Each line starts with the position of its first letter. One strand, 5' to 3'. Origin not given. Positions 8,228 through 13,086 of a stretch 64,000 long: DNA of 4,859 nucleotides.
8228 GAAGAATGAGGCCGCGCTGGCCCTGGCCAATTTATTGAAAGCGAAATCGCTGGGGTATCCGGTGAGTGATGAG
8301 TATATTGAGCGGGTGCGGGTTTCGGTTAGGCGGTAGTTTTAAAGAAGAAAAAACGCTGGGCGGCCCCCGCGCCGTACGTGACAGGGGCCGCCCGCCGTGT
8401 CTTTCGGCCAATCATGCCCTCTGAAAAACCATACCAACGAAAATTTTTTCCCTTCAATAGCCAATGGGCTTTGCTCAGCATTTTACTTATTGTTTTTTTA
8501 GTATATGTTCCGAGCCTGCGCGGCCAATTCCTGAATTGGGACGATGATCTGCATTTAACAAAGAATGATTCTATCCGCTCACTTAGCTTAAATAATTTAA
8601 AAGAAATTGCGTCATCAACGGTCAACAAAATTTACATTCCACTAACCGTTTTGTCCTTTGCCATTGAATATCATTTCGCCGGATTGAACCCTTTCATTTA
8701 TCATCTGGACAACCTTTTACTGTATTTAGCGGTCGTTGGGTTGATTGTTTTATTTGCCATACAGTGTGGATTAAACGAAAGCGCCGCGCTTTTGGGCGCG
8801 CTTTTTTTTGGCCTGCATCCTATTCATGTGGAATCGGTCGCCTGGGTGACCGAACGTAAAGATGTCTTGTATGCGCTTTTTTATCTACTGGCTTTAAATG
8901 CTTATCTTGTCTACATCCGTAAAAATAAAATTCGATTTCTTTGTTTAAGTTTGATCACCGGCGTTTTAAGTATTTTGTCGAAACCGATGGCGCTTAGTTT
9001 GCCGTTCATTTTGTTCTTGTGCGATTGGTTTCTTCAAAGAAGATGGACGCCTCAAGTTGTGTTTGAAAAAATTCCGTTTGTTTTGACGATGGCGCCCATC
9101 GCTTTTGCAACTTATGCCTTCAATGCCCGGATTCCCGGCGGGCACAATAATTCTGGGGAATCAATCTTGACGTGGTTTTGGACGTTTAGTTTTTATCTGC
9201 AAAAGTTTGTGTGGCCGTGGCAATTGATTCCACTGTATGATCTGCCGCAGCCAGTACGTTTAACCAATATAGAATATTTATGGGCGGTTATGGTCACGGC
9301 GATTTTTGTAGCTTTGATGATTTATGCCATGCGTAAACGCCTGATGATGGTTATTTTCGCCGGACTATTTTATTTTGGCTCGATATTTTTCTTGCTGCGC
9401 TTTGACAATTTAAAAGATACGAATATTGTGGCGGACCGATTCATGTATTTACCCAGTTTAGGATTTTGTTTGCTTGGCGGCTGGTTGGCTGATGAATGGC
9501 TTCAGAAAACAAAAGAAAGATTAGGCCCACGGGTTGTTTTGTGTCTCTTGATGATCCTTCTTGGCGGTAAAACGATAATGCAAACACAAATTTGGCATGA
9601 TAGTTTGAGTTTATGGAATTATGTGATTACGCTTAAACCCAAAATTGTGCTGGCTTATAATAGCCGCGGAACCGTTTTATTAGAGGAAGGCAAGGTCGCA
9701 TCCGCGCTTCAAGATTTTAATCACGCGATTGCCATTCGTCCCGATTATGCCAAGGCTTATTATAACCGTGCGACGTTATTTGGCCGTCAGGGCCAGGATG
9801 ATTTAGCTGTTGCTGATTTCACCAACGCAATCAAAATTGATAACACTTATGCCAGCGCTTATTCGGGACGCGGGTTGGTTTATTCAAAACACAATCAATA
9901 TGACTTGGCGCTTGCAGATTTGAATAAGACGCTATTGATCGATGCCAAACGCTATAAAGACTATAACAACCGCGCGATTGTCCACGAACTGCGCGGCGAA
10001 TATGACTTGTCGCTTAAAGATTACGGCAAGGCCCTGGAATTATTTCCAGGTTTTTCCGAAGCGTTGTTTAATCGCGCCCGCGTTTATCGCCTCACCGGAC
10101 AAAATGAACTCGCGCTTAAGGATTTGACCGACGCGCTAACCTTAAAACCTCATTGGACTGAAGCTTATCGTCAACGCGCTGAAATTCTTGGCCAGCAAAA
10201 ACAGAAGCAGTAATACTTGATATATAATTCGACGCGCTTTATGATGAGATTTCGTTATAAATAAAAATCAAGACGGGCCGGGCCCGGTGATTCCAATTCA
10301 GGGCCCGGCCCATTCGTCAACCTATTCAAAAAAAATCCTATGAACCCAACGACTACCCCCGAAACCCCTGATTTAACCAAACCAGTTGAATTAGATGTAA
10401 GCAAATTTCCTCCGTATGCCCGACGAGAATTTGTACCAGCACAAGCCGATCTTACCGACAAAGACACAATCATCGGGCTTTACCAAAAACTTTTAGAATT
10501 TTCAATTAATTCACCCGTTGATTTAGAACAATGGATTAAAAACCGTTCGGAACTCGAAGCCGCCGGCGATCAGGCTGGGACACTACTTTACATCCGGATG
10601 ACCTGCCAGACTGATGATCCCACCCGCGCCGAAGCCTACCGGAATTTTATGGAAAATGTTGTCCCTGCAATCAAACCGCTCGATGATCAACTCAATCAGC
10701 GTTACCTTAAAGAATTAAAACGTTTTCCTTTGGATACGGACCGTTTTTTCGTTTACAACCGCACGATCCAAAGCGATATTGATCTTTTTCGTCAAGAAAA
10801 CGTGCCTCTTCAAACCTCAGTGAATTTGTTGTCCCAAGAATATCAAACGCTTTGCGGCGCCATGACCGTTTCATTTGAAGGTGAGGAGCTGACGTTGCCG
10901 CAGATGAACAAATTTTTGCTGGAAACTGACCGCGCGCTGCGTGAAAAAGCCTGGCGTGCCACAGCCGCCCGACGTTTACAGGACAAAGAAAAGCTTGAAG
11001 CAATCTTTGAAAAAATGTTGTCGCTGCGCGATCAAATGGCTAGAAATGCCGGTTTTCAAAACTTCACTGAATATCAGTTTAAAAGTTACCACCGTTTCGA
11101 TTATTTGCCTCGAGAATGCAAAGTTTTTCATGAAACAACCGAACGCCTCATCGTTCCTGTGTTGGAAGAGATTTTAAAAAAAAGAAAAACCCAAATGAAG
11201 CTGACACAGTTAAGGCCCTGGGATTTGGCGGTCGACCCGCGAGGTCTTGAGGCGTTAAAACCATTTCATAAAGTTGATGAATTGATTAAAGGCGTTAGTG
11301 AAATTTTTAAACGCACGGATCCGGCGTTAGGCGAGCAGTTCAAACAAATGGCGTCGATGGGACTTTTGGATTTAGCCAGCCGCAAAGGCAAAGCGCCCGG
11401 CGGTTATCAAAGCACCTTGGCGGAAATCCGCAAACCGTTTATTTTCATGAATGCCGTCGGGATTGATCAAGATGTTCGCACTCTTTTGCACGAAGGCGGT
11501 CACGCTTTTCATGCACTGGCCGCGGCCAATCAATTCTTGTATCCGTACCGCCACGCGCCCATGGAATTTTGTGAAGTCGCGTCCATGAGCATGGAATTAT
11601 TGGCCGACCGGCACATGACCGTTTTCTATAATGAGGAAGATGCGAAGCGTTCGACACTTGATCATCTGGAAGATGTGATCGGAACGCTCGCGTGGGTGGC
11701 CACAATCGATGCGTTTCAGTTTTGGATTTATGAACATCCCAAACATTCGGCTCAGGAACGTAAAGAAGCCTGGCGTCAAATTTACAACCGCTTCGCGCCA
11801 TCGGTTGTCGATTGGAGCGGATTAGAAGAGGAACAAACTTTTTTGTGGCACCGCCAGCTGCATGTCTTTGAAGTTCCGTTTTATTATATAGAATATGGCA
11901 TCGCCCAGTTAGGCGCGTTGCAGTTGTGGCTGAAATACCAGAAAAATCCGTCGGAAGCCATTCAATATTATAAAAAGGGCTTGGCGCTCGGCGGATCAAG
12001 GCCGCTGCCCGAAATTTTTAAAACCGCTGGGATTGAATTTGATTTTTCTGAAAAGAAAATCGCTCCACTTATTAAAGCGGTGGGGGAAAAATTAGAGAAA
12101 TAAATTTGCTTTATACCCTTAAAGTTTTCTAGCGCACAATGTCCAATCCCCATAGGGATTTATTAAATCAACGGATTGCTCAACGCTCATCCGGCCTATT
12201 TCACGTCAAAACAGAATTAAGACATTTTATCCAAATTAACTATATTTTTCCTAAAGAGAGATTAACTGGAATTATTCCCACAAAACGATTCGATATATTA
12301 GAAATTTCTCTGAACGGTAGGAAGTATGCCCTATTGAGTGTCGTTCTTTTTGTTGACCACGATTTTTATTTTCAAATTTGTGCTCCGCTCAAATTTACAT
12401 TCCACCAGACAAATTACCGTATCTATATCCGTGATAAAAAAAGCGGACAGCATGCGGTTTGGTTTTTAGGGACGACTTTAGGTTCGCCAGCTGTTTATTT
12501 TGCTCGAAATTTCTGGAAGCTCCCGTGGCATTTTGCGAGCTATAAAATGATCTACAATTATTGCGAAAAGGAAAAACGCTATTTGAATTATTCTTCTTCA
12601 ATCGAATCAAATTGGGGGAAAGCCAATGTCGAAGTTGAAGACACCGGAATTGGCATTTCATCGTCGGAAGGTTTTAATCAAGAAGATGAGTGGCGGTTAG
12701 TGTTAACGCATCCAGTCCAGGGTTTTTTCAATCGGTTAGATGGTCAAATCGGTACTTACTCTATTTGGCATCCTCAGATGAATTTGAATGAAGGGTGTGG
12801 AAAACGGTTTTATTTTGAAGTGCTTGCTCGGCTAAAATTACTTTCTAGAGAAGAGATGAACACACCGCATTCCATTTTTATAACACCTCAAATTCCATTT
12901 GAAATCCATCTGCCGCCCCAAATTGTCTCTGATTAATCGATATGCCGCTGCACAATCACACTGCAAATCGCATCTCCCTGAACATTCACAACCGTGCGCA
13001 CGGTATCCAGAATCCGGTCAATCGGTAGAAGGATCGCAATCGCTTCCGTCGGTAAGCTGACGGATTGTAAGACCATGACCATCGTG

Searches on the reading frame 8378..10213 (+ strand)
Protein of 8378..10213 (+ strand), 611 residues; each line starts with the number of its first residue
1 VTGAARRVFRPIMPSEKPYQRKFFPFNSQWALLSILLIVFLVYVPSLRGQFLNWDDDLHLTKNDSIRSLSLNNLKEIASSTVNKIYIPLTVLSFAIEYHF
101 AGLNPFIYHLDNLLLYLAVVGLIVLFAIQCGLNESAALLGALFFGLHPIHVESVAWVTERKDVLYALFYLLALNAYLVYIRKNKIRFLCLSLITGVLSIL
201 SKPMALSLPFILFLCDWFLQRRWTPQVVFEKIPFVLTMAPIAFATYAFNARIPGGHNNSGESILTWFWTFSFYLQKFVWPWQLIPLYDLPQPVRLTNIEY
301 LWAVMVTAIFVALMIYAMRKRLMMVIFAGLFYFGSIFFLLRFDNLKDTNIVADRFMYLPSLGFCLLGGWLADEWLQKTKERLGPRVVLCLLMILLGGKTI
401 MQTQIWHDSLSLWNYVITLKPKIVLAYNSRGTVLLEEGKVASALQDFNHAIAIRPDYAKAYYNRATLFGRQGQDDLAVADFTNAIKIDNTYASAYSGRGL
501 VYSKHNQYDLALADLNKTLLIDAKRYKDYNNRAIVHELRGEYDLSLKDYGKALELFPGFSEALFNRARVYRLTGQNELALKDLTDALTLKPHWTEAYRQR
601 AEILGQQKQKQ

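Call 95: search_protein_families(library=pfam, proteins=[window:8378-10213:+], max_evalue=0.001)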
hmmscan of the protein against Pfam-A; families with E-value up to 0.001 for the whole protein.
window:8378-10213:+ (611 aa): 11 families
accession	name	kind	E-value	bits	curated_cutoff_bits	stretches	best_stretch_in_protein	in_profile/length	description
PF00515.34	TPR_1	-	7e-32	108.4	27.8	4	529-559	4-34/34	Tetratricopeptide repeat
PF07719.23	TPR_2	-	2.6e-24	83.7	27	1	528-558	3-33/34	Tetratricopeptide repeat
PF13414.12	TPR_11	-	2.6e-21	75.4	26.8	2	431-472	1-42/42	TPR repeat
PF13431.12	TPR_17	-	2.8e-21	74.4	24.4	2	549-580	2-33/34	Tetratricopeptide repeat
PF13181.12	TPR_8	-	2.1e-17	62.2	25.7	0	458-490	1-33/34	Tetratricopeptide repeat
PF13424.12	TPR_12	-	2.4e-14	53.7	30.1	3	529-589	6-74/77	Tetratricopeptide repeat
PF13371.12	TPR_9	-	1.8e-12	47.5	35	0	404-460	9-65/73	Tetratricopeptide repeat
PF13432.12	TPR_16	-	6e-11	43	32.7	1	539-591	10-62/65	Tetratricopeptide repeat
PF14559.12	TPR_19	-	4.1e-08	33.9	25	0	434-477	1-44/68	Tetratricopeptide repeat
PF13428.12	TPR_14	-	2e-07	31.4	23.5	0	561-603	2-44/44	Tetratricopeptide repeat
PF13174.12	TPR_6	-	0.00012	22.9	26.3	0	460-486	2-28/33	Tetratricopeptide repeat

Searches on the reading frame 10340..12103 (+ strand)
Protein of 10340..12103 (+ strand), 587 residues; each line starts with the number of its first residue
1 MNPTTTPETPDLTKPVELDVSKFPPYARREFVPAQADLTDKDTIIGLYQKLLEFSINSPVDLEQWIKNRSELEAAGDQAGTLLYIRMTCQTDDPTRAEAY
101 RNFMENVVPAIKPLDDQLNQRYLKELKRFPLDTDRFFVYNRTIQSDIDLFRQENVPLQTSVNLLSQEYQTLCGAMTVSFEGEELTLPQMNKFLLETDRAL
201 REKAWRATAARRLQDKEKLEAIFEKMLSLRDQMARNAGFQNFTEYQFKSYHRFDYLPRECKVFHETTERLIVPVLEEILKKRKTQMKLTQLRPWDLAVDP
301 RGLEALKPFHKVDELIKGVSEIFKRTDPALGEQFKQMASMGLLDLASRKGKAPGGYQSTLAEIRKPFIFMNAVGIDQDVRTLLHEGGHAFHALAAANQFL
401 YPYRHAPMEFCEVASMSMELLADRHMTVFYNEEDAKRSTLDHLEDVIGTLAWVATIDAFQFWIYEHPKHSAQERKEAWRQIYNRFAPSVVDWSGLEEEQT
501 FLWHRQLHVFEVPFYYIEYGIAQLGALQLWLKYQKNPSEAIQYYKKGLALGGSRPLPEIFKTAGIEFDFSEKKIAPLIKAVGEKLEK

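Call 95: search_protein_families(library=pfam, proteins=[window:10340-12103:+], max_evalue=0.001)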
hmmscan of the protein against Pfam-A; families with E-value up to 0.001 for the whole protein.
window:10340-12103:+ (587 aa): 1 family
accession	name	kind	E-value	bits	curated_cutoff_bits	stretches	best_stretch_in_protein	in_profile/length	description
PF01432.26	Peptidase_M3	-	4.7e-53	181.6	27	1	196-571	6-449/457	Peptidase family M3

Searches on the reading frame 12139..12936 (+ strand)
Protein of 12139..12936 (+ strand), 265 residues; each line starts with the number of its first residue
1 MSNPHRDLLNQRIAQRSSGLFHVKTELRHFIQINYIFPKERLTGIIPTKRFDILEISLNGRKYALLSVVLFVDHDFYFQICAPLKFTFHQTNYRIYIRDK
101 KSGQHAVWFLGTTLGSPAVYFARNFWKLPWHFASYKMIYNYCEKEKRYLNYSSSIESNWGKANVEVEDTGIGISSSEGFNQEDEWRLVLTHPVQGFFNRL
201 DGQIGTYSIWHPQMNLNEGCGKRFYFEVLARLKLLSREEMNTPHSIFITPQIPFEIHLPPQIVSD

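Call 95: search_protein_families(library=pfam, proteins=[window:12139-12936:+], max_evalue=0.001)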
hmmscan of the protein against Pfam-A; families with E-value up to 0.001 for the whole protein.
window:12139-12936:+ (265 aa): 1 family
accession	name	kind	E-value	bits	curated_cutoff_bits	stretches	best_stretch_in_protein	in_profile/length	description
PF09844.14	DUF2071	-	2.1e-20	73.7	27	1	26-237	3-197/212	Uncharacterized conserved protein (COG2071)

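Call 108: search_protein_families(library=padloc, proteins=[window:12139-12936:+], max_evalue=0.00001)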
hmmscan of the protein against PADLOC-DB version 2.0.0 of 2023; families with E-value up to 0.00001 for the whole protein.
window:12139-12936:+ (265 aa): 0 families
